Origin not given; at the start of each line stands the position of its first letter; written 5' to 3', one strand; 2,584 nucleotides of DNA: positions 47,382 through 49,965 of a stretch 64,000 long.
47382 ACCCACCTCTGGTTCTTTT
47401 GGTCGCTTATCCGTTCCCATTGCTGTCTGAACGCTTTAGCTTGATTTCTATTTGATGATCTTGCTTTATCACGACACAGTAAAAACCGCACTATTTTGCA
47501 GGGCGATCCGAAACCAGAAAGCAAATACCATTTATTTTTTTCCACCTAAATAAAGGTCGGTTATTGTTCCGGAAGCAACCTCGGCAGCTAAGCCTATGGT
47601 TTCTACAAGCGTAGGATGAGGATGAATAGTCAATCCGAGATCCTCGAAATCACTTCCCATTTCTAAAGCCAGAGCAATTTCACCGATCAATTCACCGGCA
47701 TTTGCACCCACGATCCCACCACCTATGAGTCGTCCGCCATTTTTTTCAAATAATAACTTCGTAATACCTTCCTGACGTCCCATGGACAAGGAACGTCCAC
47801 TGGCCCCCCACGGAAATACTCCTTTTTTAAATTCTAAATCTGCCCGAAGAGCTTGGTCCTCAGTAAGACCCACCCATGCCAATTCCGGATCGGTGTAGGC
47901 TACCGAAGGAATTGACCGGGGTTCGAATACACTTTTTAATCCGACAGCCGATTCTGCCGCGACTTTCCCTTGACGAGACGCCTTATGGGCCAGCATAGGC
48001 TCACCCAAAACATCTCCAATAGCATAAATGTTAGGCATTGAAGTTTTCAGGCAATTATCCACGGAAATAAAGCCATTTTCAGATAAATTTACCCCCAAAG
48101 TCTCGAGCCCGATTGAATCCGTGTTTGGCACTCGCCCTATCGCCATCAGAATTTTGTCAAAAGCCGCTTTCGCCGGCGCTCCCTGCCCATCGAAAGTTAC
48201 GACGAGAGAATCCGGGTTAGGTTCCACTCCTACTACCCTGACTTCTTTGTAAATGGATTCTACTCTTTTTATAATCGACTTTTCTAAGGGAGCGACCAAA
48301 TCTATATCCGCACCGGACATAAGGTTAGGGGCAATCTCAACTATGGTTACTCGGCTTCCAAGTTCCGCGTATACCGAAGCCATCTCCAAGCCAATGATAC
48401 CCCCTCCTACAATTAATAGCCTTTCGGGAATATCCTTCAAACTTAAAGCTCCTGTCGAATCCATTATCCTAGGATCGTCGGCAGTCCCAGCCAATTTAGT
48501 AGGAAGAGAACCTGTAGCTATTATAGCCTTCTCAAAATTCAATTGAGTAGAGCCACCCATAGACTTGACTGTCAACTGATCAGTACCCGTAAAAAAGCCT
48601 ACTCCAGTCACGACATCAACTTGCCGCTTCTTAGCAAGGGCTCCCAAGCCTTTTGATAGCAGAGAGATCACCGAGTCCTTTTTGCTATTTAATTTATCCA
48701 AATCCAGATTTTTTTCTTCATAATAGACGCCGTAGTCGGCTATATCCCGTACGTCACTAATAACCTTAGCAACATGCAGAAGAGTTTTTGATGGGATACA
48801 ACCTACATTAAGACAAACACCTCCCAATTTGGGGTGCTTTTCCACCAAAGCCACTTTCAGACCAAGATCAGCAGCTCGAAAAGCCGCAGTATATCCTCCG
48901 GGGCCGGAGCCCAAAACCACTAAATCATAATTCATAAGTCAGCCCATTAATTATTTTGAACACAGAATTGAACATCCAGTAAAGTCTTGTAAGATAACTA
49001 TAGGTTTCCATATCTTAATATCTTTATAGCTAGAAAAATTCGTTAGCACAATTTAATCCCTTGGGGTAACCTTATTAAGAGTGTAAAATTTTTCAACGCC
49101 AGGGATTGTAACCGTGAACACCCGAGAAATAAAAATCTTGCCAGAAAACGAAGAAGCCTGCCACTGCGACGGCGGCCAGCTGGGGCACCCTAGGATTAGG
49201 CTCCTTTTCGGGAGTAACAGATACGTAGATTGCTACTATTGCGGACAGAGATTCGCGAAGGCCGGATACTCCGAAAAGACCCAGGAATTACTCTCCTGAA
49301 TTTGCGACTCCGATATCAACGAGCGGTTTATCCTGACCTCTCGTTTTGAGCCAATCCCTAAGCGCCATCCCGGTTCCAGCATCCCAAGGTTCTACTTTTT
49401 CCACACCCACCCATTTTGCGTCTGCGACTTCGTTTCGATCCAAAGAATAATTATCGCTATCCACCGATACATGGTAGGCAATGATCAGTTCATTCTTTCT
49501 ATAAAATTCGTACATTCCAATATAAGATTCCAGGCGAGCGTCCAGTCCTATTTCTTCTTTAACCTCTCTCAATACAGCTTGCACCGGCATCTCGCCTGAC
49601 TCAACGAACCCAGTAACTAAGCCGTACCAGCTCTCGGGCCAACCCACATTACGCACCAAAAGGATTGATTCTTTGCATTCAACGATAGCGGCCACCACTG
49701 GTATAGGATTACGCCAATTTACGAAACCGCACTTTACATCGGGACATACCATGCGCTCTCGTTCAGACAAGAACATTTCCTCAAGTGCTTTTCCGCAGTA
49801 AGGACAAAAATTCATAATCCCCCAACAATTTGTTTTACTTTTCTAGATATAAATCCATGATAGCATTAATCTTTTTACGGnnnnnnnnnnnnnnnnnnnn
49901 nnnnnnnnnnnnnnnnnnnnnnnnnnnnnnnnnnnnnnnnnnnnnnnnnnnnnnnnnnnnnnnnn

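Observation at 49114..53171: Single-polypeptide biotin carboxylase / BCCP / carboxyltransferase enzyme with NUDIX and zf-CHCC neighbours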

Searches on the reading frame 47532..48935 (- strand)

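Call 6: search_protein_families(library=pfam, proteins=[window:47532-48935:-])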
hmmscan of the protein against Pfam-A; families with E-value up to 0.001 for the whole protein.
window:47532-48935:- (467 aa): 12 families
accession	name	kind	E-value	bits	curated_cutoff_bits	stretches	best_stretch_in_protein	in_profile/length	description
PF07992.20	Pyr_redox_2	-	9.5e-63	212.8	26.1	1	3-323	1-291/291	Pyridine nucleotide-disulphide oxidoreductase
PF02852.28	Pyr_redox_dim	-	9.2e-31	106.7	25.3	1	342-450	1-109/110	Pyridine nucleotide-disulphide oxidoreductase, dimerisation domain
PF00070.33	Pyr_redox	-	2.5e-15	57.2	22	1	172-246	1-77/82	Pyridine nucleotide-disulphide oxidoreductase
PF12831.13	FAD_oxidored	-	2.5e-11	44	27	1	4-43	1-40/416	FAD dependent oxidoreductase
PF00890.30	FAD_binding_2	-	9e-10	38.7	20.4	1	4-39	1-36/414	FAD binding domain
PF13450.12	NAD_binding_8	-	8.6e-09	36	21.9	1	7-41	1-35/68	NAD(P)-binding Rossmann-like domain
PF01134.28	GIDA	-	1.5e-08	34.5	22.1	1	4-86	1-81/391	Glucose inhibited division protein A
PF13738.12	Pyr_redox_3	-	8e-07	29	30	1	132-307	123-305/305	Pyridine nucleotide-disulphide oxidoreductase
PF03486.20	HI0933_like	-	5e-06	26.6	50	0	4-38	2-36/244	HI0933-like protein Rossmann domain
PF01262.27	AlaDh_PNT_C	-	1.2e-05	25.3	23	0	170-207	28-65/214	Alanine dehydrogenase/PNT, C-terminal domain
PF01946.23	Thi4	-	3.5e-05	23.6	26.2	1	2-50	17-66/235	Thi4 family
PF01494.25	FAD_binding_3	-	0.00034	20.4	22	0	4-36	3-35/349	FAD binding domain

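Call 7: search_protein_families(library=ncbifam, proteins=[window:47532-48935:-])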
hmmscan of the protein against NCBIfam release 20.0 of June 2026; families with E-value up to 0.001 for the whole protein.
window:47532-48935:- (467 aa): 104 families (the best 25 are shown)
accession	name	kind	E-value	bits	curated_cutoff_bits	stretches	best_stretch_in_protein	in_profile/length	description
TIGR01350.1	lipoamide_DH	equivalog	9.9e-144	479.5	408.8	1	2-456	1-456/461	dihydrolipoyl dehydrogenase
TIGR02053.1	MerA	equivalog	8.2e-97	325.1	454.45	1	3-452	1-451/465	mercury(II) reductase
NF004991.0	PRK06370.1-3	subfamily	3e-94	316.4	620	1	2-453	35-486/509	FAD-containing oxidoreductase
NF004943.0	PRK06292.2-1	equivalog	3.4e-93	312.9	432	1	2-451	3-452/456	dihydrolipoyl dehydrogenase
NF003585.0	PRK05249.1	equivalog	8.4e-92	308.2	465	1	2-451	6-454/464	Si-specific NAD(P)(+) transhydrogenase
NF004945.0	PRK06292.2-3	equivalog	3.2e-81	273.6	494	1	2-447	3-445/457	dihydrolipoyl dehydrogenase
NF005883.0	PRK07845.1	equivalog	6.1e-80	269.5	479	1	4-452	4-457/466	NAD(P)H-quinone dehydrogenase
NF004776.0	PRK06116.1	equivalog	3.2e-79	267.1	480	1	2-445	4-444/450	glutathione-disulfide reductase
NF004946.0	PRK06292.2-4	subfamily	1.3e-75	255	634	1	2-450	3-466/487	dihydrolipoyl dehydrogenase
NF004947.0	PRK06292.2-5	equivalog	2.6e-73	247.5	592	1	2-451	3-455/474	dihydrolipoyl dehydrogenase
NF010311.1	PRK13748.1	subfamily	9.4e-73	245.9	600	1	4-459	99-553/560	mercury(II) reductase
NF005884.0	PRK07846.1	equivalog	1.6e-72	244.6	501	1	2-447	3-444/454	mycothione reductase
NF005572.0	PRK07251.1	equivalog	1.5e-71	241.4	537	1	2-447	3-432/438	FAD-containing oxidoreductase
NF004992.0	PRK06370.1-4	equivalog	4.2e-71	239.8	629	1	2-447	4-448/459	FAD-containing oxidoreductase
TIGR01424.1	gluta_reduc_2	equivalog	4e-70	236.6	606.05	1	2-446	2-441/446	glutathione-disulfide reductase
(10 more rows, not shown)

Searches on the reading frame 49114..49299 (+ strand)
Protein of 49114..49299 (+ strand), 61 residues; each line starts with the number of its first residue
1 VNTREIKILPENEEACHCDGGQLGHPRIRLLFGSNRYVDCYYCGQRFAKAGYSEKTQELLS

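Call 6: search_protein_families(library=pfam, proteins=[window:49114-49299:+])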
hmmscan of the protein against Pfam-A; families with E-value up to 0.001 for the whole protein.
window:49114-49299:+ (61 aa): 1 family
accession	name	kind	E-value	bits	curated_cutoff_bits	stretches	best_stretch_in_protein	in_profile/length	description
PF10276.14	zf-CHCC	-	4.2e-08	33.5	27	1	17-47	5-37/37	Zinc-finger domain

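Call 7: search_protein_families(library=ncbifam, proteins=[window:49114-49299:+])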
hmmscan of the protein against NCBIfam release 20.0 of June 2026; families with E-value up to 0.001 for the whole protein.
window:49114-49299:+ (61 aa): 0 families

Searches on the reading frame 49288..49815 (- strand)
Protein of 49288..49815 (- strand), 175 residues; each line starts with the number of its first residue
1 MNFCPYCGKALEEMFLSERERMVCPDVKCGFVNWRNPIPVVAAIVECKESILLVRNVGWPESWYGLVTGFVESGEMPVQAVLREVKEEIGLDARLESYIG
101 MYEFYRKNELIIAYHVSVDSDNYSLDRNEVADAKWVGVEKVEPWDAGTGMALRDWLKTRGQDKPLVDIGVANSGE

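Call 6: search_protein_families(library=pfam, proteins=[window:49288-49815:-])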
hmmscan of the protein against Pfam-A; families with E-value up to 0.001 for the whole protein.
window:49288-49815:- (175 aa): 2 families
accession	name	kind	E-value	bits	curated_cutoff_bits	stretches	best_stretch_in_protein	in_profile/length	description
PF00293.34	NUDIX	-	7.1e-19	68.6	21.1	1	40-145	6-122/134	NUDIX domain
PF14803.11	Zn_ribbon_Nudix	-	0.00022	21.5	25.6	1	2-32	1-31/34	Nudix N-terminal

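Call 7: search_protein_families(library=ncbifam, proteins=[window:49288-49815:-])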
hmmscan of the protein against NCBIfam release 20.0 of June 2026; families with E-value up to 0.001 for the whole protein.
window:49288-49815:- (175 aa): 11 families
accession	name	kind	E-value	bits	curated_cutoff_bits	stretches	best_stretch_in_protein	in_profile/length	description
NF001299.0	PRK00241.1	equivalog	1.4e-22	80.5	158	1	2-141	103-238/263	NAD(+) diphosphatase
NF007834.0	PRK10546.1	equivalog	5.1e-10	39.3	156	1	38-138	4-106/135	pyrimidine (deoxy)nucleoside triphosphate diphosphatase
NF006961.0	PRK09438.1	equivalog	2e-07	30.6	103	1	35-98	6-68/151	dihydroneopterin triphosphate diphosphatase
NF002995.0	PRK03759.1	equivalog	5.3e-07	29.5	127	1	57-159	59-168/185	isopentenyl-diphosphate Delta-isomerase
NF008044.0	PRK10776.1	equivalog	1.7e-06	27.9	148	1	68-141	37-110/130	8-oxo-dGTP diphosphatase MutT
TIGR00586.1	mutt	equivalog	2.4e-06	27.6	97.9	1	69-139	39-109/129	8-oxo-dGTP diphosphatase MutT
NF008736.0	PRK11762.1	equivalog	8.1e-06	25.5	169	1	45-94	55-106/186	ADP compounds hydrolase NudE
NF041652.1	Nud_hyd_Dein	equivalog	9.7e-06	25.9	200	1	44-137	20-123/152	Nudix hydrolase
TIGR02705.1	nudix_YtkD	equivalog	5.2e-05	22.8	154.4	1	69-112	52-95/156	RNA deprotection pyrophosphohydrolase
NF006530.0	PRK08999.1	equivalog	9.8e-05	21.5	245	1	38-140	6-111/315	Nudix family hydrolase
NF001937.0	PRK00714.1-4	equivalog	0.00083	19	139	0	43-100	14-69/161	RNA pyrophosphohydrolase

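Call 44: find_homologous_proteins(query=window:49288-49815:-, max_evalue=1e-10)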
Query window:49288-49815:- (175 aa): 1751 proteins with E <= 1e-10 among 1845 candidates; the best 120 are listed.
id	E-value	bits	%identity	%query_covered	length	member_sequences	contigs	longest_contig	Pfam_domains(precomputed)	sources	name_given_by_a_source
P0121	2.7e-115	400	99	100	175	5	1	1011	PF00293.35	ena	-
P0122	4.7e-89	315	77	99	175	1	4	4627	PF00293.35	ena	-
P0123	3.6e-85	302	72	99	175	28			PF00293.35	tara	tara:strand:- start:1401 stop:1928 length:528 start_codon:yes stop_codon:yes gene_type:complete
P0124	2.7e-84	299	72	99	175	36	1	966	PF00293.35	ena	-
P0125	1.1e-77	278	72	94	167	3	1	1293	PF00293.35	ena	-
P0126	5.7e-76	272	66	98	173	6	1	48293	PF00293.35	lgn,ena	-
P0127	1.2e-75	271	65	99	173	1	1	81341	PF00293.35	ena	-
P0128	1.8e-75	271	64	99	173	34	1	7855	PF00293.35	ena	-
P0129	1.8e-75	271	69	98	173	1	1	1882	PF00293.35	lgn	-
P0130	1.9e-75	271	65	99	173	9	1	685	PF00293.35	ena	-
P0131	1.3e-74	268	65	99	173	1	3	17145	PF00293.35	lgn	-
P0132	1.4e-73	264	63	98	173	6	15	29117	PF00293.35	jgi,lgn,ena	jgi:NADH pyrophosphatase NudC (nudix superfamily)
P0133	1.6e-73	264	62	99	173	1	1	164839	PF00293.35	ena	-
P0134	2.3e-73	264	63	98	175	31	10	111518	PF00293.35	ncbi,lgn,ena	-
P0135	2.9e-73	263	67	96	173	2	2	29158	PF00293.35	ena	-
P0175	1.7e-68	248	62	99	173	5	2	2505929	PF00293.35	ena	-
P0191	1.9e-65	238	66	88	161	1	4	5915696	PF00293.35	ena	-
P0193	7.6e-65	236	59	98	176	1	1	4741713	PF14803.12,PF00293.35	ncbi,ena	-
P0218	4.4e-58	214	56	95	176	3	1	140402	PF00293.35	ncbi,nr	ncbi:MAG: NUDIX domain-containing protein [Bacteroidia bacterium]|nr:NUDIX domain-containing protein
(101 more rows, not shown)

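Call 45: find_encoding_contigs(protein=P0193, flank=5000, max_places=1)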
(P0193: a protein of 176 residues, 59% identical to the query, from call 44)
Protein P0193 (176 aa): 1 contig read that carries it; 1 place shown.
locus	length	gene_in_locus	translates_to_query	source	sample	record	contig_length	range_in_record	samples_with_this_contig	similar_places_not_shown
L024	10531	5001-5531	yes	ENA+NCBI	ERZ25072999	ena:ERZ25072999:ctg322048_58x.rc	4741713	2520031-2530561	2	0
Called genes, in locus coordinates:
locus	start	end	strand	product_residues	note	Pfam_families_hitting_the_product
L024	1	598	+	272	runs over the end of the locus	PF00005:ABC_tran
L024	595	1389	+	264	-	PF02405:MlaE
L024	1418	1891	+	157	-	PF02470:MlaD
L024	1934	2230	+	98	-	PF13466:STAS_2, PF01740:STAS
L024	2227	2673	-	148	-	PF13801:Metal_resist, PF16231:DUF4890 (weak), PF07813:LTXXQ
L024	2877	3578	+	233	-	PF00072:Response_reg, PF00486:Trans_reg_C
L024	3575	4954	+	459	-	PF00672:HAMP, PF00512:HisKA, PF13581:HATPase_c_2 (faint), PF02518:HATPase_c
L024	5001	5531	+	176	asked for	PF14803:Zn_ribbon_Nudix (weak), PF00293:NUDIX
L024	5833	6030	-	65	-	PF10276:zf-CHCC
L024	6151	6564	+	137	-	PF10604:Polyketide_cyc2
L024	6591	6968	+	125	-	PF01597:GCV_H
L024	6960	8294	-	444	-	PF01650:Peptidase_C13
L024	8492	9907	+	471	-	PF01134:GIDA (weak), PF01262:AlaDh_PNT_C (faint), PF07992:Pyr_redox_2, PF12831:FAD_oxidored, PF13738:Pyr_redox_3 (faint), PF00070:Pyr_redox, PF02852:Pyr_redox_dim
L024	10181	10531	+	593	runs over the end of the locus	PF07167:PhaC_N, PF00561:Abhydrolase_1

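Call 46: find_encoding_contigs(protein=P0191, flank=5000, max_places=1)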
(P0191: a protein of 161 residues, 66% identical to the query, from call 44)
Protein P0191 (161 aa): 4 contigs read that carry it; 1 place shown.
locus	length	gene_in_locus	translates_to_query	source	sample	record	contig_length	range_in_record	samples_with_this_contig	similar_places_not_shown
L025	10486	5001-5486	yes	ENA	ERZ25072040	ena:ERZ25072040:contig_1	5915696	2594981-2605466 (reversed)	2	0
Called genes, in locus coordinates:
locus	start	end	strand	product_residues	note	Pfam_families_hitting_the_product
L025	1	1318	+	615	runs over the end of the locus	PF00364:Biotin_lipoyl, PF01039:Carboxyl_trans, PF03255:ACCA (weak)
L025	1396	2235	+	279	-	PF08668:HDOD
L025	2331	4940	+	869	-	PF00989:PAS, PF08448:PAS_4, PF13426:PAS_9, PF08447:PAS_3, PF00989:PAS, PF08448:PAS_4, PF13426:PAS_9, PF00990:GGDEF, +3 more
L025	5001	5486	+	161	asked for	PF00293:NUDIX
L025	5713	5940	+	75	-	-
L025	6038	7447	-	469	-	PF01650:Peptidase_C13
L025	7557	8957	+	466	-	PF00890:FAD_binding_2 (weak), PF01134:GIDA (faint), PF03486:HI0933_like (faint), PF07992:Pyr_redox_2, PF12831:FAD_oxidored, PF13738:Pyr_redox_3 (weak), PF00070:Pyr_redox, PF02852:Pyr_redox_dim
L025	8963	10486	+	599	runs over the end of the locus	PF07167:PhaC_N, PF00561:Abhydrolase_1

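Call 47: find_encoding_contigs(protein=P0218, flank=5000, max_places=1)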
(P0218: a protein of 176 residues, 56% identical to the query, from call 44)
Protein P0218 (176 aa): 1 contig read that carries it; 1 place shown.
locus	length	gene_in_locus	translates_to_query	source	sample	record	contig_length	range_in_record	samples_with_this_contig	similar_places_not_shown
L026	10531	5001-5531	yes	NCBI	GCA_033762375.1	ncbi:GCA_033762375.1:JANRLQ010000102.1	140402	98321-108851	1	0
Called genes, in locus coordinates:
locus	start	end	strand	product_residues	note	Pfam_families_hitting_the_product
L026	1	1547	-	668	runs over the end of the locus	PF00515:TPR_1 (faint), PF07719:TPR_2 (faint), PF13181:TPR_8 (faint), PF13374:TPR_10 (faint), PF13428:TPR_14 (faint), PF24885:TPR_NPHP3 (weak), PF13424:TPR_12, PF02518:HATPase_c, +2 more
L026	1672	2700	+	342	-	PF00814:TsaD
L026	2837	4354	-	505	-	PF05958:tRNA_U5-meth_tr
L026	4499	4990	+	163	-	PF07606:DUF1569 (weak)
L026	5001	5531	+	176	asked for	PF00293:NUDIX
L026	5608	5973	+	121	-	-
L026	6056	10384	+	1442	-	PF00873:ACR_tran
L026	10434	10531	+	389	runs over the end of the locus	PF25919:BSH_CusB (faint), PF25973:BSH_CzcB, PF25954:Beta-barrel_RND_2 (weak)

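Call 48: find_encoding_contigs(protein=P0175, flank=5000, max_places=1)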
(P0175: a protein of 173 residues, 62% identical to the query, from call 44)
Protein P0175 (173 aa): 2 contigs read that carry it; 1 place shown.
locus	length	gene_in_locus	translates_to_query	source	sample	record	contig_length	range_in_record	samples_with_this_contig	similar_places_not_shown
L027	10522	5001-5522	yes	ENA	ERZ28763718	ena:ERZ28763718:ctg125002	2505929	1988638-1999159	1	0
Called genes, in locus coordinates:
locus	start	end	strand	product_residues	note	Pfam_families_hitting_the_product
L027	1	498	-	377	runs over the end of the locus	-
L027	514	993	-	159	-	PF13193:AMP-binding_C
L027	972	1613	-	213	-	PF00501:AMP-binding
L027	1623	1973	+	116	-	-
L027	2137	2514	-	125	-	PF12762:DDE_Tnp_IS1595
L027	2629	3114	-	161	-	-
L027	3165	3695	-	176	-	PF00501:AMP-binding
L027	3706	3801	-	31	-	-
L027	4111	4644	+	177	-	-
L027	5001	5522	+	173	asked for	PF00293:NUDIX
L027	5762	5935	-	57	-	PF10276:zf-CHCC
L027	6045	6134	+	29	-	-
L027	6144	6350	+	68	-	PF10604:Polyketide_cyc2 (weak)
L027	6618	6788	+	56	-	PF01597:GCV_H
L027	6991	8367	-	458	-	PF01650:Peptidase_C13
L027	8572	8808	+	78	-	PF01985:CRS1_YhbY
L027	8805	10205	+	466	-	PF01134:GIDA (weak), PF03486:HI0933_like (faint), PF07992:Pyr_redox_2, PF12831:FAD_oxidored, PF13738:Pyr_redox_3 (weak), PF00070:Pyr_redox, PF02852:Pyr_redox_dim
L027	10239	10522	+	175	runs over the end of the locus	-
